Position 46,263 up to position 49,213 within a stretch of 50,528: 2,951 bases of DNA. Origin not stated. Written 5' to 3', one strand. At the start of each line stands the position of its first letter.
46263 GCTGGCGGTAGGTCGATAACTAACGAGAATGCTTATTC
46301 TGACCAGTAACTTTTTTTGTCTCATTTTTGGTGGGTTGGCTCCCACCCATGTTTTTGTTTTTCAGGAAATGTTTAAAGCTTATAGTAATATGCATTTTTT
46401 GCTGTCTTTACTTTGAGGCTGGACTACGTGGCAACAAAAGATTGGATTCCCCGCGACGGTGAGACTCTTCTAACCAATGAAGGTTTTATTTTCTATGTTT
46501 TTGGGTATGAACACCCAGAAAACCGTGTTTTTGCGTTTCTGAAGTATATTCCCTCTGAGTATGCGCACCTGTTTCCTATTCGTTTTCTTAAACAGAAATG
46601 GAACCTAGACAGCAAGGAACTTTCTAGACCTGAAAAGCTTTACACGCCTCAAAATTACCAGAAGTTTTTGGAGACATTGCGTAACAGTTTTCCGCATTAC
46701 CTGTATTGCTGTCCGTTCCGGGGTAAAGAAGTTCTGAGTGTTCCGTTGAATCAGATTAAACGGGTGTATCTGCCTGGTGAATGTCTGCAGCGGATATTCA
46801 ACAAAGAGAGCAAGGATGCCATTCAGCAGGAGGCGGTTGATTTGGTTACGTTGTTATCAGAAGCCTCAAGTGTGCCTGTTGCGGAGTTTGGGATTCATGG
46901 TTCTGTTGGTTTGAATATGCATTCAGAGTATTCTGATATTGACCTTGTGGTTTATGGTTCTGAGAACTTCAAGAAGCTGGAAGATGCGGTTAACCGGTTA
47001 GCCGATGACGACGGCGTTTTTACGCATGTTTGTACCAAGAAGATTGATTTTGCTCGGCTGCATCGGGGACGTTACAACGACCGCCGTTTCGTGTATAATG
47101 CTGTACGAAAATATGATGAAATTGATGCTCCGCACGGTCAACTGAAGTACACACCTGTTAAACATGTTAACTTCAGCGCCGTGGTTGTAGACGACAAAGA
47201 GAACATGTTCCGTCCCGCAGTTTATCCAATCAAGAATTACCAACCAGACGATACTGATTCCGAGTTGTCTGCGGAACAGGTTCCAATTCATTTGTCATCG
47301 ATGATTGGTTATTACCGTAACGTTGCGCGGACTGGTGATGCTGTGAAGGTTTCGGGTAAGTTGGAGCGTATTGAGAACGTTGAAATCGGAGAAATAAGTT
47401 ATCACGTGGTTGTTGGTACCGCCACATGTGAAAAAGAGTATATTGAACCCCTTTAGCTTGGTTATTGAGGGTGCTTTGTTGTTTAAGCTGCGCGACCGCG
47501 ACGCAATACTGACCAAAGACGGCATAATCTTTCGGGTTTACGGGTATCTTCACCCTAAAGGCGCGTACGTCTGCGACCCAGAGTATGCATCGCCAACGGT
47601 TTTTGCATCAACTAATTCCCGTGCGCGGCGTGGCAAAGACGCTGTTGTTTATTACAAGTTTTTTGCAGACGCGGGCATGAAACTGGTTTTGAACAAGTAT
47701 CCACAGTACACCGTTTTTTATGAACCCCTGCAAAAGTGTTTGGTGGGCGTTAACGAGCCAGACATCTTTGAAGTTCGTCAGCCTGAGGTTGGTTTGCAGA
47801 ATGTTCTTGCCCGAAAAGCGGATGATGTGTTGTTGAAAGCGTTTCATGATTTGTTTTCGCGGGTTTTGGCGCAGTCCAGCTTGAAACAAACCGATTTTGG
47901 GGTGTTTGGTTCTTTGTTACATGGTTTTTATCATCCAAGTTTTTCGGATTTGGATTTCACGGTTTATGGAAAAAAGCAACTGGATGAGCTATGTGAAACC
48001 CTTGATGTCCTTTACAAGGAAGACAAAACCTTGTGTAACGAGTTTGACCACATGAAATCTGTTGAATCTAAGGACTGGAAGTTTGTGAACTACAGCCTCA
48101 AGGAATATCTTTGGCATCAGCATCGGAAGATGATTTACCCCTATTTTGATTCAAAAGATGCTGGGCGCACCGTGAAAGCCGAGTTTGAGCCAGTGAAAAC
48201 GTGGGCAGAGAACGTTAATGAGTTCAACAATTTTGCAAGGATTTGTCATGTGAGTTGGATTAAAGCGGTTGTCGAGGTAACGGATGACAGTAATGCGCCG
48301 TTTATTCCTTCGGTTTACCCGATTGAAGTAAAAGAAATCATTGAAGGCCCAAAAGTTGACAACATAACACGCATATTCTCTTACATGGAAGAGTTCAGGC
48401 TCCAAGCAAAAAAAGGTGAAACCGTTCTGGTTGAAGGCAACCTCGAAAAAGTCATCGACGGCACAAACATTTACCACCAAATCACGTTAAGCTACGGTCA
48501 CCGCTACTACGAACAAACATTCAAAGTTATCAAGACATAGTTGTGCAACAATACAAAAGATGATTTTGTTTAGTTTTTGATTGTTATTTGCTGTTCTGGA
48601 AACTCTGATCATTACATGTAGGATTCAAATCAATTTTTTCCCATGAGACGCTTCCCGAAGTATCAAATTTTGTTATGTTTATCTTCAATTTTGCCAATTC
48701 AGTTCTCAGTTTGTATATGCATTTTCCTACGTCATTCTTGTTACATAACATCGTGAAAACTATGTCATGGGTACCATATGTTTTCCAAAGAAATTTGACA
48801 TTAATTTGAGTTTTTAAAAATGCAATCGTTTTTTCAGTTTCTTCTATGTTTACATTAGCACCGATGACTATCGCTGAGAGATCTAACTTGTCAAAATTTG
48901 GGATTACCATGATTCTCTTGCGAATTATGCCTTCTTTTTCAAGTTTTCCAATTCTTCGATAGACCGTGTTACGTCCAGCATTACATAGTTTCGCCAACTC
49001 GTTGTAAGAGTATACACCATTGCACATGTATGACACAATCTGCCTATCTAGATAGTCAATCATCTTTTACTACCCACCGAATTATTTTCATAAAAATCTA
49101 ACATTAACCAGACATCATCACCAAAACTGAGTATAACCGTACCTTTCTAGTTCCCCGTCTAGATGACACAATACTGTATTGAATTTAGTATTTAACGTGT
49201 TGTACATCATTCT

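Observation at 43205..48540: Uncharacterised cluster: three paralogous nucleotidyltransferase-OB proteins, a glutaminase-less AsnB-type PP-loop enzyme with a zinc ribbon, and a CPBP protease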

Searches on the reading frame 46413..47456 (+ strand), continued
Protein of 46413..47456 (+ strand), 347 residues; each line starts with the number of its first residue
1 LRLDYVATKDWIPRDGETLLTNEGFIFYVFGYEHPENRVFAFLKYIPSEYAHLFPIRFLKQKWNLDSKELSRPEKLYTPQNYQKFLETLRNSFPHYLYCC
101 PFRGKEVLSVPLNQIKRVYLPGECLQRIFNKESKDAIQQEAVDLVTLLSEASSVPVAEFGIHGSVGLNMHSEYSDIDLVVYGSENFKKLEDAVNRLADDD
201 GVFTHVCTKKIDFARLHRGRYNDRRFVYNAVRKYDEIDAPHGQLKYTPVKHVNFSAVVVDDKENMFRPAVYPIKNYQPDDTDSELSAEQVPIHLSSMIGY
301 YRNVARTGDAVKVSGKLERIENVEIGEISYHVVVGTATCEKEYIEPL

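Call 68: fold_search(model_id=the predicted structure, library=viral)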
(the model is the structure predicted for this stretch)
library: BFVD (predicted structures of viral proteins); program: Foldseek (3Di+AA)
matches with E <= 10: 522; with E <= 0.001: 0
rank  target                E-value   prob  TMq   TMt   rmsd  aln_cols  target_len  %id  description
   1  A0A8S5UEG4            2.0e-02  0.97  0.18  0.53  10.3       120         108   15  Uncharacterized protein [Podoviridae sp. ctjVy23]
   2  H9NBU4                2.0e-02  0.05  0.09  0.07  22.3       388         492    8  (no name in the UniProt tables at hand)
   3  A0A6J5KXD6            3.1e-02  0.51  0.14  0.33  12.2       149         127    9  Sm-like domain containing protein [uncultured Caudovirales phage]
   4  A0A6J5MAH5            3.3e-02  0.87  0.17  0.37   8.3       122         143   15  Single-stranded DNA-binding protein [uncultured Caudovirales phage]
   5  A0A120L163            5.3e-02  0.89  0.19  0.19   7.1       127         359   14  Uncharacterized protein [Cnaphalocrocis medinalis granulovirus]
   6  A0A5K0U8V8            5.3e-02  0.35  0.18  0.10  13.1       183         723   11  Uncharacterized protein [Yasminevirus sp. GU-2018]
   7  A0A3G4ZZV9            5.3e-02  0.25  0.18  0.12  22.2       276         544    9  Uncharacterized protein [Edafosvirus sp.]
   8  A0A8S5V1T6            6.0e-02  0.16  0.14  0.27  18.2       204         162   10  Single-stranded DNA-binding protein-stranded DNA binding protein (SSB).9A [Myoviridae sp. ctJ2i1]
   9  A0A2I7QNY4            8.0e-02  0.75  0.20  0.25  15.3       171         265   10  (no name in the UniProt tables at hand)
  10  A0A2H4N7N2            8.0e-02  0.21  0.14  0.31  16.4       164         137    8  (no name in the UniProt tables at hand)
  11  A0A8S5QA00            8.0e-02  0.11  0.19  0.18  26.4       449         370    7  DUF6575 domain-containing protein [Siphoviridae sp. ctoic9]
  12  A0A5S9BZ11            1.0e-01  0.03  0.09  0.07  19.9       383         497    8  Uncharacterized protein [Tenacibaculum phage PTm1]
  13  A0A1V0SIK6            1.2e-01  0.35  0.17  0.16  10.7       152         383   14  Uncharacterized protein [Klosneuvirus KNV1]
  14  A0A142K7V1            1.4e-01  0.15  0.13  0.23  23.0       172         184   15  Uncharacterized protein [Mycobacterium phage Pipsqueaks]
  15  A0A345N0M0            1.4e-01  0.14  0.14  0.25  19.7       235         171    9  (no name in the UniProt tables at hand)
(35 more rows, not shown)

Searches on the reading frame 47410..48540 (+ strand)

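Call 3: search_protein_families(library=pfam, proteins=[window:47410-48540:+], max_evalue=0.1)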
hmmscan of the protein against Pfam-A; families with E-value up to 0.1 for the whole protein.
window:47410-48540:+ (376 aa): 2 families
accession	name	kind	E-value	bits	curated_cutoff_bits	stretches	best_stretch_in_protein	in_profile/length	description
PF01909.29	NTP_transf_2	-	0.00033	21.4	21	1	158-204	13-47/93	Nucleotidyltransferase domain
PF18765.7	Polbeta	-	0.015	15.9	26.9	1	165-216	18-68/93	Polymerase beta, Nucleotidyltransferase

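Call 4: search_protein_families(library=ncbifam, proteins=[window:47410-48540:+], max_evalue=0.1)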
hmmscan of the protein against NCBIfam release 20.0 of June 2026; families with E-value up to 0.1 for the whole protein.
window:47410-48540:+ (376 aa): 0 families

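Call 49: search_protein_families(library=padloc, proteins=[window:47476-48540:+], max_evalue=0.01)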
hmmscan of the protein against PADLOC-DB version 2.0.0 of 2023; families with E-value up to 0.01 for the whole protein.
window:47476-48540:+ (354 aa): 0 families

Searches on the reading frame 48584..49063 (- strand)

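Call 3: search_protein_families(library=pfam, proteins=[window:48584-49063:-], max_evalue=0.1)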
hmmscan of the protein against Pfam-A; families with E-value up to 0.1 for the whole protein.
window:48584-49063:- (159 aa): 14 families
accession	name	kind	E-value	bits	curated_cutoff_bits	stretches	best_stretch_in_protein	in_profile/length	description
PF13412.12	HTH_24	-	3.3e-07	30.2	21.9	1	3-48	2-48/48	Winged helix-turn-helix DNA-binding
PF13545.12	HTH_Crp_2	-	1.9e-06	28.2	27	1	19-60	24-67/70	Crp-like helix-turn-helix domain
PF13730.12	HTH_36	-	1.3e-05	25.4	25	1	10-47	15-55/55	Helix-turn-helix domain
PF13518.12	HTH_28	-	0.00057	20.4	25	1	8-46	4-41/52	Helix-turn-helix domain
PF13404.12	HTH_AsnC-type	-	0.00061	20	27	1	2-42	1-42/42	AsnC-type helix-turn-helix domain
PF12840.13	HTH_20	-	0.0013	19.1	27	1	19-49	20-50/51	Helix-turn-helix domain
PF25213.1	HVO_A0261_N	-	0.0021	18.3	35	1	14-50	21-57/86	HVO_A0261 N-terminal domain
PF00325.26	Crp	-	0.0045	17.1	21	1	20-47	5-32/32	Bacterial regulatory proteins, crp family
PF01022.26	HTH_5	-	0.016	15.5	22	1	7-49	5-47/47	Bacterial regulatory protein, arsR family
PF01978.25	TrmB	-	0.032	14.5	25.6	1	14-50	19-55/68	Sugar-specific transcriptional regulator TrmB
PF22451.2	NirdL-like_HTH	-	0.051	13.6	27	0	20-48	19-47/47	Siroheme decarboxylase NirDL-like HTH domain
PF12728.13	HTH_17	-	0.075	13.8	27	0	18-51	2-36/51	Helix-turn-helix domain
PF09339.16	HTH_IclR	-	0.084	13.1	22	0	20-49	21-50/52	IclR helix-turn-helix domain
PF13384.12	HTH_23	-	0.086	13.1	24.6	0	17-46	17-46/50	Homeodomain-like domain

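Call 4: search_protein_families(library=ncbifam, proteins=[window:48584-49063:-], max_evalue=0.1)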
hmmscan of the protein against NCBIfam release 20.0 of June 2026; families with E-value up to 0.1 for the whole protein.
window:48584-49063:- (159 aa): 12 families
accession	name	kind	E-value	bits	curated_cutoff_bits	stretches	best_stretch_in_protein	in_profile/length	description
NF008384.0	PRK11179.1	equivalog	2.1e-06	27.7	227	1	2-111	7-118/153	transcriptional regulator AsnC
NF040947.1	trans_reg_LysM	equivalog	5e-06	26.3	180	1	3-121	2-120/136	HTH-type transcriptional regulator LysM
NF053758.1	ChrTpTrnRegChrS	equivalog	1.1e-05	25.3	250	1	2-90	12-101/158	chromate efflux transcriptional regulator ChrS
NF040708.3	Siroheme_Dcarb_AhbA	equivalog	0.00011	21.9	140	1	20-119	19-118/144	siroheme decarboxylase subunit alpha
TIGR01884.1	cas_HTH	subfamily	0.00016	21.1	60.2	1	3-49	141-188/202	CRISPR-associated CARF protein Csa3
NF041395.1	TranRegLrpA1_Halo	equivalog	0.00026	21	250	1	18-107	20-109/142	HTH-type transcriptional regulator LrpA1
NF040820.1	trans_reg_LrpA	equivalog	0.00051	20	250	1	1-107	1-108/141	HTH-type transcriptional regulator LrpA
NF041396.1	TranRegLrp_Halo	equivalog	0.0024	17.7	190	1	3-119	4-122/149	HTH-type transcriptional regulator Lrp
NF053660.1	ORF80_fam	equivalog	0.018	14.9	95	1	8-50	6-49/70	ORF80 family leucine zipper DNA-binding protein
NF053606.1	Sta1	subfamily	0.022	14.9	80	0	15-50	32-67/100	Sta1 family transcriptional regulator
NF040707.3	Siroheme_Dcarb_AhbB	equivalog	0.042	13.6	125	1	19-66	15-61/146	siroheme decarboxylase subunit beta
NF038291.1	rep_pAB02_ORF2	subfamily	0.073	13.4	85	0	18-40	3-25/172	plasmid replication DNA-binding protein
